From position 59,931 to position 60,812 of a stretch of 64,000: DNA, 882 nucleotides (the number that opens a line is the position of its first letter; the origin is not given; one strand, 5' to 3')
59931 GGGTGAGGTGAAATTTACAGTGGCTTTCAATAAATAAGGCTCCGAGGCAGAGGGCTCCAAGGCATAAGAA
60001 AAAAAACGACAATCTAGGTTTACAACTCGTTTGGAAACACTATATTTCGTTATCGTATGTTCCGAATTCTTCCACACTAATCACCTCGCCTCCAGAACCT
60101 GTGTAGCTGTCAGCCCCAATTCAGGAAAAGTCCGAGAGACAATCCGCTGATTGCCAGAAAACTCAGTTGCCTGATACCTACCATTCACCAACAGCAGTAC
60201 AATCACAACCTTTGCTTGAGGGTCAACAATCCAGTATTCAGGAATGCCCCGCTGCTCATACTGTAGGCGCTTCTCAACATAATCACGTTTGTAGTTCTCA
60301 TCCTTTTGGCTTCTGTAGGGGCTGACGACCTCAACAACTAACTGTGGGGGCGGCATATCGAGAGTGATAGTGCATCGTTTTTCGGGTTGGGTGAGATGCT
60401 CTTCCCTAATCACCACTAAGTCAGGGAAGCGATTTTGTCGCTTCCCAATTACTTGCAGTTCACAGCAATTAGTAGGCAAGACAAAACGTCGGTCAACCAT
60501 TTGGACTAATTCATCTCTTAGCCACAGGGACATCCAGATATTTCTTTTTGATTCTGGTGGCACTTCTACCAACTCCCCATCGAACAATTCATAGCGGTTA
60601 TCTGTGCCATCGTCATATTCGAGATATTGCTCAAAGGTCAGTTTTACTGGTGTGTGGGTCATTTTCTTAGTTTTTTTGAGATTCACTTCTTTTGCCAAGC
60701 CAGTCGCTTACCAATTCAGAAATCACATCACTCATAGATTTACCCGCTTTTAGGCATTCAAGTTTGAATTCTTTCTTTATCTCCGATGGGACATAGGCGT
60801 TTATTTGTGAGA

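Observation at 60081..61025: RHH protein translationally coupled to a Uma2 nuclease, preceded by palindromic operators and three iteron-like direct repeats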

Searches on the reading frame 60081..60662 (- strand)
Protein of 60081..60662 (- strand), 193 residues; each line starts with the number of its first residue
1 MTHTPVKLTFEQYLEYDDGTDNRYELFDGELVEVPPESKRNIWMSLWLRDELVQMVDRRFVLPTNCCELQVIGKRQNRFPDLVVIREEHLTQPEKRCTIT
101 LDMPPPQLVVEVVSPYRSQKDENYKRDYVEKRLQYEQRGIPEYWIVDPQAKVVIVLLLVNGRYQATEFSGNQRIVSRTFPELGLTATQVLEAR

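Call 4: search_protein_families(library=pfam, proteins=[window:60081-60662:-], max_evalue=1)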
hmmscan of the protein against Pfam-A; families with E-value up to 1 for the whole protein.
window:60081-60662:- (193 aa): 1 family
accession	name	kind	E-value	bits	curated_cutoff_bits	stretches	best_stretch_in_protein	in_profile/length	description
PF05685.18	Uma2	-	2e-32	112.5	27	1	10-186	1-171/172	Putative restriction endonuclease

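Call 59: find_homologous_proteins(query=window:60081-60662:-, max_evalue=1e-20)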
Query window:60081-60662:- (193 aa): 3807 proteins with E <= 1e-20 among 4144 candidates; the best 120 are listed.
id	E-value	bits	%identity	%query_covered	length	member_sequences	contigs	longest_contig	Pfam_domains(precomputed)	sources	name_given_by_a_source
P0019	8.8e-126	435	100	100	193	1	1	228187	PF05685.19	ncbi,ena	-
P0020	8.8e-108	376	86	100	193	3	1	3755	PF05685.19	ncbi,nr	ncbi:MAG: Uma2 family endonuclease [Symploca sp. SIO3E6]|nr:Uma2 family endonuclease [Caldora sp. SI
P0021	3.2e-107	374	85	100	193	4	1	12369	PF05685.19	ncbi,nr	ncbi:MAG: Uma2 family endonuclease [Symploca sp. SIO2D2]|nr:Uma2 family endonuclease [Symploca sp. S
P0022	2.7e-106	371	85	100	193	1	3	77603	PF05685.19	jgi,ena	-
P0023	3.4e-106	371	85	100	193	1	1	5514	PF05685.19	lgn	-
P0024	6.2e-106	370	86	99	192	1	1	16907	PF05685.19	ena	-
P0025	1.9e-105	369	85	100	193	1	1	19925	PF05685.19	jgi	-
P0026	2.6e-103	362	84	99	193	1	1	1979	PF05685.19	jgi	-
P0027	3.0e-103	361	83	100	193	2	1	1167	PF05685.19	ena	-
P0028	3.8e-102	358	79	99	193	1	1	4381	PF05685.19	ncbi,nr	ncbi:MAG: Uma2 family endonuclease [Symploca sp. SIO2E6]|nr:Uma2 family endonuclease [Symploca sp. S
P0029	5.2e-102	357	83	99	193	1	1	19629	PF05685.19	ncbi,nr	ncbi:MAG: Uma2 family endonuclease [Symploca sp. SIO1B1]|nr:Uma2 family endonuclease [Symploca sp. S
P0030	5.4e-102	357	83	99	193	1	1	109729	PF05685.19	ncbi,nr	ncbi:MAG: Uma2 family endonuclease [Symploca sp. SIO1C2]|nr:Uma2 family endonuclease [Symploca sp. S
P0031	1.6e-101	356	82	100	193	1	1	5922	PF05685.19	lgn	-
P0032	1.2e-100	353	83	99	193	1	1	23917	PF05685.19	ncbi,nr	ncbi:MAG: Uma2 family endonuclease [Symploca sp. SIO2D2]|nr:Uma2 family endonuclease [Symploca sp. S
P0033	5.4e-100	351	82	99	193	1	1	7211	PF05685.19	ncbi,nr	ncbi:MAG: Uma2 family endonuclease [Symploca sp. SIO2G7]|nr:Uma2 family endonuclease [Symploca sp. S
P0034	9.3e-97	340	81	99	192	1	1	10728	PF05685.19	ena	-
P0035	5.0e-96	338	80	100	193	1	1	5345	PF05685.19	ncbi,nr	ncbi:MAG: Uma2 family endonuclease [Symploca sp. SIO1B1]|nr:Uma2 family endonuclease [Symploca sp. S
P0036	9.6e-94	330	76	100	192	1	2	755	PF05685.19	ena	-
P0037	2.3e-92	326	78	100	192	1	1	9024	PF05685.19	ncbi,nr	ncbi:MAG: Uma2 family endonuclease [Symploca sp. SIO2E6]|nr:Uma2 family endonuclease [Symploca sp. S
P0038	3.0e-92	325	76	100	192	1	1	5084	PF05685.19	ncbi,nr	ncbi:MAG: Uma2 family endonuclease [Symploca sp. SIO2D2]|nr:Uma2 family endonuclease [Symploca sp. S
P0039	1.4e-91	323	75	100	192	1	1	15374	PF05685.19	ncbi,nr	ncbi:MAG: Uma2 family endonuclease [Symploca sp. SIO2G7]|nr:Uma2 family endonuclease [Symploca sp. S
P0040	1.4e-91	323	74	99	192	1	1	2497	PF05685.19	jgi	jgi:Uma2 family endonuclease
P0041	2.8e-91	322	76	99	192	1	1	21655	PF05685.19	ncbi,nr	ncbi:MAG: Uma2 family endonuclease [Symploca sp. SIO2E6]|nr:Uma2 family endonuclease [Symploca sp. S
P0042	5.0e-91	322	76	100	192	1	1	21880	PF05685.19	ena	-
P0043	5.7e-91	321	76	100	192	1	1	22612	PF05685.19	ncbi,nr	ncbi:MAG: Uma2 family endonuclease [Symploca sp. SIO1B1]|nr:Uma2 family endonuclease [Symploca sp. S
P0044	1.4e-90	320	75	100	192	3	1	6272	PF05685.19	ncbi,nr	ncbi:MAG: Uma2 family endonuclease [Symploca sp. SIO2G7]|nr:Uma2 family endonuclease [Symploca sp. S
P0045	1.8e-90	320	76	100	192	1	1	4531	PF05685.19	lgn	-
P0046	1.9e-90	320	75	100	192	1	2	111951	PF05685.19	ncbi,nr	ncbi:MAG: Uma2 family endonuclease [Symploca sp. SIO1C2]|nr:Uma2 family endonuclease [Symploca sp. S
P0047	2.2e-90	319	76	100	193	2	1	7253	PF05685.19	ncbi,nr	ncbi:MAG: Uma2 family endonuclease [Symploca sp. SIO3E6]|nr:Uma2 family endonuclease [Caldora sp. SI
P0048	2.2e-90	319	75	100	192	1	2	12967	PF05685.19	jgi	-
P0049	2.5e-90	319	74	99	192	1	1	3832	PF05685.19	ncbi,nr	ncbi:MAG: Uma2 family endonuclease [Symploca sp. SIO2G7]|nr:Uma2 family endonuclease [Symploca sp. S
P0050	4.2e-90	318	74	100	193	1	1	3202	PF05685.19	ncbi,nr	ncbi:MAG: Uma2 family endonuclease [Symploca sp. SIO3E6]|nr:Uma2 family endonuclease [Caldora sp. SI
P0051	4.4e-90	318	76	100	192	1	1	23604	PF05685.19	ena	-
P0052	1.3e-89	317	73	99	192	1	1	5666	PF05685.19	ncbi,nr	ncbi:MAG: Uma2 family endonuclease [Symploca sp. SIO1A3]|nr:Uma2 family endonuclease [Symploca sp. S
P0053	2.7e-89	316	76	100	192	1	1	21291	PF05685.19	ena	-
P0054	5.5e-89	315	73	99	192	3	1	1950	PF05685.19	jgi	-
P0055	7.1e-88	311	74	100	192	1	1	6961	PF05685.19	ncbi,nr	ncbi:MAG: Uma2 family endonuclease [Symploca sp. SIO2E6]|nr:Uma2 family endonuclease [Symploca sp. S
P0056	7.8e-88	311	73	100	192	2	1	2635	PF05685.19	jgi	-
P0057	1.3e-87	310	75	100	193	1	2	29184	PF05685.19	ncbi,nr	ncbi:MAG: Uma2 family endonuclease [Symploca sp. SIO1B1]|nr:Uma2 family endonuclease [Symploca sp. S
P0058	1.3e-87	310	74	100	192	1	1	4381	PF05685.19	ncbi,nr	ncbi:MAG: Uma2 family endonuclease [Symploca sp. SIO2E6]|nr:Uma2 family endonuclease [Symploca sp. S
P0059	2.0e-87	310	72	100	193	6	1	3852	PF05685.19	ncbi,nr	ncbi:MAG: Uma2 family endonuclease [Symploca sp. SIO2E6]|nr:Uma2 family endonuclease [Symploca sp. S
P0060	2.6e-87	309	75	100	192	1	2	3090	PF05685.19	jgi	-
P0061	3.2e-87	309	74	100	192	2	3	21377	PF05685.19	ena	-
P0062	4.0e-87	309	73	99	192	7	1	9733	PF05685.19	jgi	-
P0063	1.4e-86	307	73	100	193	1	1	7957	PF05685.19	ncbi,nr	ncbi:MAG: Uma2 family endonuclease [Symploca sp. SIO3E6]|nr:Uma2 family endonuclease [Caldora sp. SI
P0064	1.7e-86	307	74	100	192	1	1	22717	PF05685.19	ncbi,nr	ncbi:MAG: Uma2 family endonuclease [Symploca sp. SIO3E6]|nr:Uma2 family endonuclease [Caldora sp. SI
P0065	3.6e-86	306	73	99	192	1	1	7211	PF05685.19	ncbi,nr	ncbi:MAG: Uma2 family endonuclease [Symploca sp. SIO2G7]|nr:Uma2 family endonuclease [Symploca sp. S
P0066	6.3e-86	305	73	99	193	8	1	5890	PF05685.19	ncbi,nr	ncbi:MAG: Uma2 family endonuclease [Symploca sp. SIO2D2]|nr:Uma2 family endonuclease [Symploca sp. S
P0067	7.3e-86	305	75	99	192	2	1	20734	PF05685.19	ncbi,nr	ncbi:MAG: Uma2 family endonuclease [Symploca sp. SIO2G7]|nr:Uma2 family endonuclease [Symploca sp. S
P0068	8.1e-86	305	73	100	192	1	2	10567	PF05685.19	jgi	-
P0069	1.3e-85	304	73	100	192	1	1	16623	PF05685.19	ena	-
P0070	1.9e-85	303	75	99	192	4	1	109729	PF05685.19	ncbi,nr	ncbi:MAG: Uma2 family endonuclease [Symploca sp. SIO1C2]|nr:Uma2 family endonuclease [Symploca sp. S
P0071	5.8e-85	302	72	99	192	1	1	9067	PF05685.19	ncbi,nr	ncbi:MAG: Uma2 family endonuclease [Symploca sp. SIO3E6]|nr:Uma2 family endonuclease [Caldora sp. SI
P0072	3.0e-84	299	73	99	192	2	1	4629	PF05685.19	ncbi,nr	ncbi:MAG: Uma2 family endonuclease [Symploca sp. SIO3E6]|nr:Uma2 family endonuclease [Caldora sp. SI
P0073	4.2e-84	299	72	100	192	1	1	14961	PF05685.19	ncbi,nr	ncbi:MAG: Uma2 family endonuclease [Symploca sp. SIO1A3]|nr:Uma2 family endonuclease [Symploca sp. S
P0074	5.4e-84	299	73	99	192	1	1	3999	PF05685.19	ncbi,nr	ncbi:MAG: Uma2 family endonuclease [Symploca sp. SIO3E6]|nr:Uma2 family endonuclease [Caldora sp. SI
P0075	6.0e-84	298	74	100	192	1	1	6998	PF05685.19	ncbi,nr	ncbi:MAG: Uma2 family endonuclease [Symploca sp. SIO3E6]|nr:Uma2 family endonuclease [Caldora sp. SI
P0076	2.3e-83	297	71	100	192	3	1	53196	PF05685.19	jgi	-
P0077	2.4e-83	296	72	98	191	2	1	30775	PF05685.19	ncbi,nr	ncbi:MAG: Uma2 family endonuclease [Symploca sp. SIO2D2]|nr:Uma2 family endonuclease [Symploca sp. S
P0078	2.9e-83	296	74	99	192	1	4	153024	PF05685.19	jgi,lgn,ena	-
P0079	4.8e-83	295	72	99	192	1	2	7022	PF05685.19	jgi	-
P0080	4.9e-83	295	73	100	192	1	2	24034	PF05685.19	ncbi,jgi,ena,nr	ncbi:MAG: Uma2 family endonuclease [Symploca sp. SIO1C2]|nr:Uma2 family endonuclease [Symploca sp. S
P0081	8.2e-83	295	71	100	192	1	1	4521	PF05685.19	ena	-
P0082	1.1e-82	294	71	99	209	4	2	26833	PF05685.19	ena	-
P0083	2.0e-82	293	80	86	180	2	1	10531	PF05685.19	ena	-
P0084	2.1e-82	293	71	100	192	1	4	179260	PF05685.19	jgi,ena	-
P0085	3.5e-82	293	73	99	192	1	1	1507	PF05685.19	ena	-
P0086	5.5e-82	292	71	99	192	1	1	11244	PF05685.19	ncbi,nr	ncbi:MAG: Uma2 family endonuclease [Symploca sp. SIO3E6]|nr:Uma2 family endonuclease [Caldora sp. SI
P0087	7.6e-82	292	70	99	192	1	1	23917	PF05685.19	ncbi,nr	ncbi:MAG: Uma2 family endonuclease [Symploca sp. SIO2D2]|nr:Uma2 family endonuclease [Symploca sp. S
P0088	1.0e-81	291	70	99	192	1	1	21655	PF05685.19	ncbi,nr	ncbi:MAG: Uma2 family endonuclease [Symploca sp. SIO2E6]|nr:Uma2 family endonuclease [Symploca sp. S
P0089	1.5e-81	291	72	100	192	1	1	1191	PF05685.19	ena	-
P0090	1.8e-81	290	70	99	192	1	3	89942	PF05685.19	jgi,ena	-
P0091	4.1e-81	289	72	100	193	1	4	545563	PF05685.19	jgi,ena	-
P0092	6.7e-81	288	69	100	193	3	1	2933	PF05685.19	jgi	-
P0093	7.0e-81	288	71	99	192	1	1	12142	PF05685.19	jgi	-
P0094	7.8e-81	288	72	100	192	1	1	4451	PF05685.19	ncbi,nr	ncbi:MAG: Uma2 family endonuclease [Symploca sp. SIO3E6]|nr:Uma2 family endonuclease [Caldora sp. SI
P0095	9.2e-81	288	71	99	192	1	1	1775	PF05685.19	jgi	-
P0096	3.0e-80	286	70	99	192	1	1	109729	PF05685.19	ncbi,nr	ncbi:MAG: Uma2 family endonuclease [Symploca sp. SIO1C2]|nr:Uma2 family endonuclease [Symploca sp. S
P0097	3.2e-80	286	72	100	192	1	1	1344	PF05685.19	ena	-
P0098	1.1e-79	284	69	100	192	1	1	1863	PF05685.19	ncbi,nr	ncbi:MAG: Uma2 family endonuclease [Symploca sp. SIO2E6]|nr:Uma2 family endonuclease [Symploca sp. S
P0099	1.8e-79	284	68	99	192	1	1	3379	PF05685.19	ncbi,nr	ncbi:MAG: Uma2 family endonuclease [Moorea sp. SIO2I5]|nr:Uma2 family endonuclease [Moorena sp. SIO2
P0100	2.1e-79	284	68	99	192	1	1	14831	PF05685.19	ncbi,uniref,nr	ncbi:Uma2 family endonuclease [Moorena sp. SIO3B2]|uniref:Uma2 family endonuclease n=1 Tax=Moorena s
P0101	2.3e-79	283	69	100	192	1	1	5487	PF05685.19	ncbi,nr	ncbi:MAG: Uma2 family endonuclease [Symploca sp. SIO2E6]|nr:Uma2 family endonuclease [Symploca sp. S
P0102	2.4e-79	283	70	100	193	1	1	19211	PF05685.19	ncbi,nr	ncbi:MAG: Uma2 family endonuclease [Symploca sp. SIO2C1]|nr:Uma2 family endonuclease [Symploca sp. S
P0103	2.5e-79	283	69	100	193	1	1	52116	PF05685.19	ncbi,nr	ncbi:MAG: Uma2 family endonuclease [Symploca sp. SIO2C1]|nr:Uma2 family endonuclease [Symploca sp. S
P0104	3.8e-79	283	69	100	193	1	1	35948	PF05685.19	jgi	-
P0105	6.1e-79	282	69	100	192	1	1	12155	PF05685.19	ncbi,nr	ncbi:MAG: Uma2 family endonuclease [Symploca sp. SIO2G7]|nr:Uma2 family endonuclease [Symploca sp. S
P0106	6.5e-79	282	68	99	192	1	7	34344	PF05685.19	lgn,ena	-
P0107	8.0e-79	282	70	100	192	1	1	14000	PF05685.19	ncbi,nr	ncbi:MAG: Uma2 family endonuclease [Symploca sp. SIO2E6]|nr:Uma2 family endonuclease [Symploca sp. S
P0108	8.3e-79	282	66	99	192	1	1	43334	PF05685.19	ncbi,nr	ncbi:MAG: Uma2 family endonuclease [Symploca sp. SIO2C1]|nr:Uma2 family endonuclease [Symploca sp. S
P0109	9.7e-79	281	68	99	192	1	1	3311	PF05685.19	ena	-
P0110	1.4e-78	281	66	99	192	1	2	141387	PF05685.19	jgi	-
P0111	1.9e-78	280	68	100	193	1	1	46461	PF05685.19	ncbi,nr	ncbi:MAG: Uma2 family endonuclease [Symploca sp. SIO1C2]|nr:Uma2 family endonuclease [Symploca sp. S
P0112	2.2e-78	280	68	100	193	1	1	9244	PF05685.19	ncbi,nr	ncbi:MAG: Uma2 family endonuclease [Symploca sp. SIO1A3]|nr:Uma2 family endonuclease [Symploca sp. S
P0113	2.3e-78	280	68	100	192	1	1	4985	PF05685.19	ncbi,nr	ncbi:MAG: Uma2 family endonuclease [Symploca sp. SIO2E6]|nr:Uma2 family endonuclease [Symploca sp. S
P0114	2.9e-78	280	68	99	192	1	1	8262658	PF05685.19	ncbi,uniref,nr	ncbi:Uma2 family endonuclease [Moorena bouillonii]|uniref:Putative restriction endonuclease domain-c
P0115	3.0e-78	280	70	100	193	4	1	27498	PF05685.19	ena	-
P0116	3.2e-78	280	68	99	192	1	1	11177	PF05685.19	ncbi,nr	ncbi:MAG: Uma2 family endonuclease [Moorea sp. SIO4A3]|nr:Uma2 family endonuclease [Moorena sp. SIO4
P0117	3.6e-78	280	68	100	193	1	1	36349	PF05685.19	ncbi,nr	ncbi:MAG: Uma2 family endonuclease [Symploca sp. SIO1B1]|nr:Uma2 family endonuclease [Symploca sp. S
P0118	7.1e-78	279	68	100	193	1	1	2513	PF05685.19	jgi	-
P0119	9.6e-78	278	67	99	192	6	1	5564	PF05685.19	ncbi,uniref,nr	ncbi:Uma2 family endonuclease [Moorena sp. SIO3H5]|uniref:Uma2 family endonuclease n=1 Tax=Moorena s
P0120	1.3e-77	278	67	100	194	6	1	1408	PF05685.19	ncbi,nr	ncbi:MAG: Uma2 family endonuclease [Symploca sp. SIO1B1]|nr:Uma2 family endonuclease [Symploca sp. S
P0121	1.3e-77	278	70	100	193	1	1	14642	PF05685.19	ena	-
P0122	1.4e-77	278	68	99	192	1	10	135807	PF05685.19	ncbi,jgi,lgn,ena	-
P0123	1.4e-77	278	66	99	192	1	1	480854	PF05685.19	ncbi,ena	-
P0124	7.1e-77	275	69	100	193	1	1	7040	PF05685.19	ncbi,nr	ncbi:MAG: Uma2 family endonuclease [Symploca sp. SIO2E6]|nr:Uma2 family endonuclease [Symploca sp. S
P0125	3.0e-76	273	69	99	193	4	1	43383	PF05685.19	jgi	-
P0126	5.3e-76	273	65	99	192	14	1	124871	PF05685.19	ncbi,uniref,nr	ncbi:MAG: Uma2 family endonuclease [Moorea sp. SIO4A1]|uniref:Uma2 family endonuclease n=1 Tax=Moore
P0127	6.2e-76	272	68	100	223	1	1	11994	PF05685.19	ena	-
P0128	1.3e-75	271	88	72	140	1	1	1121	PF05685.19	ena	-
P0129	1.4e-75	271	67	100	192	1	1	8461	PF05685.19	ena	-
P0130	1.4e-75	271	68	100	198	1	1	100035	PF05685.19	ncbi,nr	ncbi:MAG: Uma2 family endonuclease [Symploca sp. SIO2C1]|nr:Uma2 family endonuclease [Symploca sp. S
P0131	3.7e-75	270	65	98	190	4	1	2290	PF05685.19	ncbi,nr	ncbi:MAG: Uma2 family endonuclease, partial [Moorea sp. SIO3E2]|nr:Uma2 family endonuclease [Moorena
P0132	1.0e-74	268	71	92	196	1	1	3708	PF05685.19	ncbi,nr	ncbi:MAG: Uma2 family endonuclease [Symploca sp. SIO2E6]|nr:Uma2 family endonuclease [Symploca sp. S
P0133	1.0e-74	268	67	100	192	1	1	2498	PF05685.19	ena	-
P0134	1.8e-74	268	67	100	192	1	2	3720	PF05685.19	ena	-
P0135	2.3e-73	264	64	99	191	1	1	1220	PF05685.19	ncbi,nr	ncbi:MAG: Uma2 family endonuclease [Moorea sp. SIO3C2]|nr:Uma2 family endonuclease [Moorena sp. SIO3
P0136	3.8e-73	263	63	99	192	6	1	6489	PF05685.19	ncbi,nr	ncbi:MAG: Uma2 family endonuclease [Moorea sp. SIO2I5]|nr:Uma2 family endonuclease [Moorena sp. SIO2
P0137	5.4e-73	263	60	99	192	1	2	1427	PF05685.19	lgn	-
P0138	2.7e-72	260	63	99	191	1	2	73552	PF05685.19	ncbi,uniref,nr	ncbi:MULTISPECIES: Uma2 family endonuclease [unclassified Moorena]|uniref:Uma2 family endonuclease n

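Call 61: find_encoding_contigs(protein=P0022, flank=3000, max_places=3)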
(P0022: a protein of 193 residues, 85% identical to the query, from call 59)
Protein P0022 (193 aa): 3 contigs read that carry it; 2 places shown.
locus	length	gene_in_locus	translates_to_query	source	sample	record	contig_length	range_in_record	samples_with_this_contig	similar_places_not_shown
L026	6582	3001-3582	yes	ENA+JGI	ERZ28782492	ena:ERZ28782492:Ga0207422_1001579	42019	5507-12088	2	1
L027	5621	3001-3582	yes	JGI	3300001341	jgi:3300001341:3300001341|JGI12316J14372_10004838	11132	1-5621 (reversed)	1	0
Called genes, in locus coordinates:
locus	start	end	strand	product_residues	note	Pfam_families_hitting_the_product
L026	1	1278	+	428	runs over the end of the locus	PF05201:GlutR_N, PF01488:Shikimate_DH, PF03807:F420_oxidored (weak), PF00745:GlutR_dimer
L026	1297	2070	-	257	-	PF03309:Pan_kinase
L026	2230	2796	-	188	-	-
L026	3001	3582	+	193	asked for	PF05685:Uma2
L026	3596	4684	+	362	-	PF02729:OTCace_N, PF00185:OTCace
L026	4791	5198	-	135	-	PF13474:SnoaL_3 (weak), PF14534:DUF4440, PF12680:SnoaL_2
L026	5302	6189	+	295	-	PF00126:HTH_1, PF03466:LysR_substrate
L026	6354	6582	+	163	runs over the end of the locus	PF01724:DUF29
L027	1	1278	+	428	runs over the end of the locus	PF05201:GlutR_N, PF01488:Shikimate_DH, PF03807:F420_oxidored (weak), PF00745:GlutR_dimer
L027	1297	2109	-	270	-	PF03309:Pan_kinase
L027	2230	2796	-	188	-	-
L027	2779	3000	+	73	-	-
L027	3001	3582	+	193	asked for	PF05685:Uma2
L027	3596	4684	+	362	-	PF02729:OTCace_N, PF00185:OTCace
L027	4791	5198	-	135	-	PF13474:SnoaL_3 (weak), PF14534:DUF4440, PF12680:SnoaL_2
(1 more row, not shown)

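Call 62: find_encoding_contigs(protein=P0021, flank=3000, max_places=2)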
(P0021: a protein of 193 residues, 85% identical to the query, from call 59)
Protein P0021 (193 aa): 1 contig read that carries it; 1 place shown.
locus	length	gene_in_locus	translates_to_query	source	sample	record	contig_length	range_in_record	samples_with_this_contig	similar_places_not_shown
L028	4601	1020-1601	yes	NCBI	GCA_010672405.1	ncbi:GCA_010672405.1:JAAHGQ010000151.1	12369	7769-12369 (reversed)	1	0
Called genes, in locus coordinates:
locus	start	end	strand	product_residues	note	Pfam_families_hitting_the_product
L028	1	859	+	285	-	PF22614:Slo-like_RCK, PF02254:TrkA_N, PF03493:BK_channel_a (faint)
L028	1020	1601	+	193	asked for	PF05685:Uma2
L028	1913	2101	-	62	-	-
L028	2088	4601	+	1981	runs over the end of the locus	PF24714:TOR1L1_N (faint), PF05729:NACHT, PF20720:nSTAND3 (faint), PF03130:HEAT_PBS (faint), PF02985:HEAT (faint), PF12717:Cnd1 (faint), PF13646:HEAT_2 (weak), PF13646:HEAT_2, +3 more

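Call 67: find_related_loci(query=A5, collection=metagenome_contigs, flank=2000)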
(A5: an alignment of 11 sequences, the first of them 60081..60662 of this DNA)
Query A5 (193 aa) in metagenome_contigs; peptide patterns used: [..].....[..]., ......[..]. (x = any residue, [..] = any of these).
600 stretches matched a pattern (row limit reached: there are more); 537 encode a relative of the query (tblastn E <= 1e-3); the best 80 are kept; 80 distinct loci.
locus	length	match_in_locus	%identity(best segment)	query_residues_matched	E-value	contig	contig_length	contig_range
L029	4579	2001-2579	85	1-193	5e-111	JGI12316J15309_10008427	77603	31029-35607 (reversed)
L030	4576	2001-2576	71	1-193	1e-88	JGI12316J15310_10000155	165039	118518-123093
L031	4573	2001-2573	74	1-192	2e-88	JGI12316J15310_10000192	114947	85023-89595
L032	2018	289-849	57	7-193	1e-72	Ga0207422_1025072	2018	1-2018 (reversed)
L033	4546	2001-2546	59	5-190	2e-63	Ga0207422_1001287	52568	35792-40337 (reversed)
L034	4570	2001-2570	54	2-190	2e-56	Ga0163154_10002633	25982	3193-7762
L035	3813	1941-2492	51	5-192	4e-54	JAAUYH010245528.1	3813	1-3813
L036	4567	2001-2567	51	1-192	1e-53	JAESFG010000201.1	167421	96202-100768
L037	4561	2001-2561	50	9-191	4e-52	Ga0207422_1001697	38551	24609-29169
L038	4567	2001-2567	51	1-192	1e-51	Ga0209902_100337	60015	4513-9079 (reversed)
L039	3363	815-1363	51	7-192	1e-50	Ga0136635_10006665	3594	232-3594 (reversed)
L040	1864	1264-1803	48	9-192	3e-51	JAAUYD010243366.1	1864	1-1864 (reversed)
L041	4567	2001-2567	49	1-192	2e-49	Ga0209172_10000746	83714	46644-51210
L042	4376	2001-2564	49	1-190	2e-49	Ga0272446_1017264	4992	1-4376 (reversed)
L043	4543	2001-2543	47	8-192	2e-49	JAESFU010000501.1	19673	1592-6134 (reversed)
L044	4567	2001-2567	49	1-192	2e-49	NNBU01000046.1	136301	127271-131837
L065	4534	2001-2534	45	9-190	6e-44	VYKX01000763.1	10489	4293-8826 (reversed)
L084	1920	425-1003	43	1-192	4e-38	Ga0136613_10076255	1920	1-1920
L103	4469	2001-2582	41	1-193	1e-33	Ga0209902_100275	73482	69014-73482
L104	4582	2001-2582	42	1-193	1e-33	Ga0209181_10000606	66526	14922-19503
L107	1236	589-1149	44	1-192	3e-34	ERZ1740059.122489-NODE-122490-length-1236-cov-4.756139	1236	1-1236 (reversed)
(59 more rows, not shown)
